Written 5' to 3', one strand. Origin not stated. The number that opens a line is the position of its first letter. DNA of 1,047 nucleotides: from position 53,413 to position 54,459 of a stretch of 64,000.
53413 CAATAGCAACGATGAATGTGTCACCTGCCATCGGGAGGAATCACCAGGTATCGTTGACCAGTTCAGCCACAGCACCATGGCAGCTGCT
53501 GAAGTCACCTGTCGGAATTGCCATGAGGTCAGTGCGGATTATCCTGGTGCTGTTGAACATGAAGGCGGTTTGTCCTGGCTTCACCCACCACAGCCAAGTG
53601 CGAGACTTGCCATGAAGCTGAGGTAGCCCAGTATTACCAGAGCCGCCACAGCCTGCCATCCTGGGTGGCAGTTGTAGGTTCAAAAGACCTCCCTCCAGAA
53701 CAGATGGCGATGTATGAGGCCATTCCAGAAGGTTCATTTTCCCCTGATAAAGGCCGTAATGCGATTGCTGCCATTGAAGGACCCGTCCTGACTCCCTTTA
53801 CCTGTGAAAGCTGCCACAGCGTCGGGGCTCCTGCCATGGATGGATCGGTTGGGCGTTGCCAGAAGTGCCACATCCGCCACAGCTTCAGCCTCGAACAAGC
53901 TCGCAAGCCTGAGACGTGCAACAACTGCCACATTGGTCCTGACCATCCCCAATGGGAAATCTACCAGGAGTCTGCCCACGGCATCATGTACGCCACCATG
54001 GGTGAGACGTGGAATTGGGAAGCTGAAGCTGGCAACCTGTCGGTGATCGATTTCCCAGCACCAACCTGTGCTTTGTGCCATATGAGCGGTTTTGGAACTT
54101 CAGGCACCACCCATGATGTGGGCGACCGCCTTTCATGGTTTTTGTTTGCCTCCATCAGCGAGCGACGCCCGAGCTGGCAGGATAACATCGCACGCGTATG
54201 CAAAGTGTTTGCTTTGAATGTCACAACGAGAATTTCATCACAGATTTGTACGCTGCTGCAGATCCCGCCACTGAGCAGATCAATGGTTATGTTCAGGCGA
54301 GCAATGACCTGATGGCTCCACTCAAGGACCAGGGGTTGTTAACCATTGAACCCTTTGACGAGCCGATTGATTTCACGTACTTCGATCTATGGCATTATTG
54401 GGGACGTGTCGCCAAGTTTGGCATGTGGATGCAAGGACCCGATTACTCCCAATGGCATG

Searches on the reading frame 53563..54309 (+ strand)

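Call 38: search_protein_families(library=pfam, proteins=[window:53563-54309:+], max_evalue=0.00001)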
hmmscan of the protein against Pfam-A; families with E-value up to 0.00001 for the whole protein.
window:53563-54309:+ (249 aa): 3 families
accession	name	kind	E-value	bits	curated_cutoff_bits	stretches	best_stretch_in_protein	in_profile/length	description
PF13447.11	Multi-haem_cyto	-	5.9e-25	88.5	21.9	1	6-193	24-191/269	Seven times multi-haem cytochrome CxxCH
PF13435.11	Cytochrome_C554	-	5.6e-09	37.3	20.8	0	118-182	1-64/84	Cytochrome c554 and c-prime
PF14522.11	Cytochrome_C7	-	5.9e-06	26.5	24.8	0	10-103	13-66/67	Cytochrome c7 and related cytochrome c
